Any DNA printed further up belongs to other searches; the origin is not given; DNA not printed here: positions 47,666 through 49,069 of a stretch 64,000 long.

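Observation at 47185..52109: Five-gene HdrC/HdrB/HdrA-like + ferredoxin + membrane-anchored HdrE::HdrD-like fusion operon with no obvious substrate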

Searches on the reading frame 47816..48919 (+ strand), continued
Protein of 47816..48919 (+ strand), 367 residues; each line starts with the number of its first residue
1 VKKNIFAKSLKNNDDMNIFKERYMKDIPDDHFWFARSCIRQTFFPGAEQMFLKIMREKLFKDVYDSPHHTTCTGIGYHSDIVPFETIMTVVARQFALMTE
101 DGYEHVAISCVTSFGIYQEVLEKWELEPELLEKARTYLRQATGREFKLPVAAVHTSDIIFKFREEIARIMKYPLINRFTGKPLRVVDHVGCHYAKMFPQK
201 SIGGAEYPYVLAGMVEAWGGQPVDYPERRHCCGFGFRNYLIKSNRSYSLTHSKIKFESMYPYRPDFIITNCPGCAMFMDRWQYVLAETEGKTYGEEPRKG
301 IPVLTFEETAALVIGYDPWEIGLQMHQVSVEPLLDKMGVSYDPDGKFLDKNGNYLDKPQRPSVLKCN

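Call 80: search_protein_families(library=ncbifam, proteins=[L063:14666-15082:+, L063:15091-15495:-, L063:12131-12379:+, L063:12401-12739:+], max_evalue=0.001)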
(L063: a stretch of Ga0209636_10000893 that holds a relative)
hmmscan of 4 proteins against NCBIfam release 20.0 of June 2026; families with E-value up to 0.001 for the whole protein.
L063:14666-15082:+ (138 aa): 4 families
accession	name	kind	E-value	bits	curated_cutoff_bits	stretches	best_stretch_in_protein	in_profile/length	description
NF002270.0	PRK01202.1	subfamily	9.5e-40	135.4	117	1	7-129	3-126/129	glycine cleavage system protein GcvH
TIGR00527.1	gcvH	equivalog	5.5e-34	117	115.85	1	8-127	2-123/129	glycine cleavage system protein GcvH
NF045810.1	GcvH_rel_desulf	equivalog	7.3e-16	58.3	150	1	8-129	12-135/167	GcvH-related protein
TIGR03077.1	not_gcvH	equivalog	3e-11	43.3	144.05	1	13-112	1-101/110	glycine cleavage protein H-like protein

L063:15091-15495:- (134 aa): 0 families

L063:12131-12379:+ (82 aa): 60 families (the best 25 are shown)
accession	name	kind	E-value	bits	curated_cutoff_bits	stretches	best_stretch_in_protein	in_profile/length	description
NF045874.1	Vhu_polyferre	exception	5.3e-10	38.6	600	1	21-79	184-244/381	F420-non-reducing hydrogenase associated-polyferredoxin VhuB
TIGR01971.1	NuoI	subfamily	1.9e-09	37.2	113.05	2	56-81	76-101/121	NADH-quinone oxidoreductase, chain I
NF040684.1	PorD_Arch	equivalog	6.8e-09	35.7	120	1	26-80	25-81/85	pyruvate synthase subunit PorD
NF058577.1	FdxA_fam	equivalog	1.6e-08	34.6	65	1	34-77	8-52/52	4Fe-4S ferredoxin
NF010366.0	PRK13795.1-1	equivalog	2e-08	32.8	745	1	14-75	589-650/667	hypothetical protein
NF038196.1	ferrodoxin_EFR1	subfamily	2.1e-08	34.5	75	1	24-80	176-231/242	EFR1 family ferrodoxin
NF043039.1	HgcAB_like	equivalog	2.3e-08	34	285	1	20-78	287-349/350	HgcAB-like fusion protein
NF004537.0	PRK05888.1-3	equivalog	2.7e-08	33.6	163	1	16-55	98-135/204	NADH-quinone oxidoreductase subunit NuoI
TIGR01944.1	rnfB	subfamily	2.9e-08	33.5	68.7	1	14-81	93-163/190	RnfABCDGE type electron transport complex subunit B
TIGR03336.1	IOR_alpha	equivalog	6.2e-08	31.4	650.9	1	19-78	536-595/595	indolepyruvate ferredoxin oxidoreductase subunit alpha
TIGR02700.1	flavo_MJ0208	hypoth_equivalog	7.3e-08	32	251.35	1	28-79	143-195/234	dihydromethanopterin reductase (acceptor)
NF003475.0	PRK05113.1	equivalog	1.3e-07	31.7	203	1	15-81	94-163/190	electron transport complex subunit RsxB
TIGR02179.1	PorD_KorD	subfamily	1.6e-07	31.3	60.05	1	26-81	18-75/78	2-oxoacid:acceptor oxidoreductase, delta subunit, pyruvate/2-ketoisovalerate family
NF010368.0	PRK13795.1-3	equivalog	4.6e-07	28.5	588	1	14-75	568-629/635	hypothetical protein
NF042909.1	FMH_DH_FwdF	exception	5.4e-07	29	375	1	55-80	9-34/336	tungsten-dependent formylmethanofuran dehydrogenase subunit FwdF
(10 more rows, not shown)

L063:12401-12739:+ (112 aa): 27 families (the best 25 are shown)
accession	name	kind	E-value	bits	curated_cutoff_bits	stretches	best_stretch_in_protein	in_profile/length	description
TIGR03290.1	CoB_CoM_SS_C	equivalog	3.1e-12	46.7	160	1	39-109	2-74/144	CoB--CoM heterodisulfide reductase subunit C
NF041779.1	hetero_SS_HdrC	equivalog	4.1e-11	42.7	350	1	38-108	30-101/198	ferredoxin:CoB-CoM heterodisulfide reductase subunit HdrC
NF041890.1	hdrC_Methbact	equivalog_domain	3.1e-07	30.2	270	1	36-103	26-94/192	ferredoxin:CoB-CoM heterodisulfide reductase subunit HdrC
NF006391.0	PRK08640.1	equivalog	6.9e-06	25.1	244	0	13-52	128-166/254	succinate dehydrogenase iron-sulfur subunit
NF038018.1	qmoC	equivalog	7.1e-06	25.7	300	1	37-109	16-90/360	quinone-interacting membrane-bound oxidoreductase complex subunit QmoC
TIGR00402.1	napF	equivalog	7.2e-06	26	102.2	0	70-97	54-83/149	ferredoxin-type protein NapF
NF006221.0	PRK08348.1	subfamily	1.1e-05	25.1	124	1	38-97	43-91/136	NADH-plastoquinone oxidoreductase subunit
TIGR02936.1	fdxN_nitrog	equivalog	1.3e-05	25.3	80.55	0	16-57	48-88/91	ferredoxin III, nif-specific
TIGR02512.1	FeFe_hydrog_A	subfamily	1.4e-05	24.1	405.95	1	39-97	7-66/375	[FeFe] hydrogenase, group A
TIGR04041.1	activase_YjjW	hypoth_equivalog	1.5e-05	24.5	250.2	1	38-111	40-100/276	YjjW family glycine radical enzyme activase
TIGR01971.1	NuoI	subfamily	1.7e-05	24.4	113.05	1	33-95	36-95/121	NADH-quinone oxidoreductase, chain I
NF042909.1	FMH_DH_FwdF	exception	1.9e-05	23.9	375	1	37-96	13-70/336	tungsten-dependent formylmethanofuran dehydrogenase subunit FwdF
TIGR00314.1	cdhA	equivalog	2.5e-05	22.3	781.3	1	31-104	391-460/784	CO dehydrogenase/acetyl-CoA synthase complex subunit alpha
NF004898.0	PRK06259.1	equivalog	2.6e-05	23.1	385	1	28-109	124-215/488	fumarate reductase (CoM/CoB) subunit TfrB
NF045874.1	Vhu_polyferre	exception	3.5e-05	22.7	600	1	26-95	279-343/381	F420-non-reducing hydrogenase associated-polyferredoxin VhuB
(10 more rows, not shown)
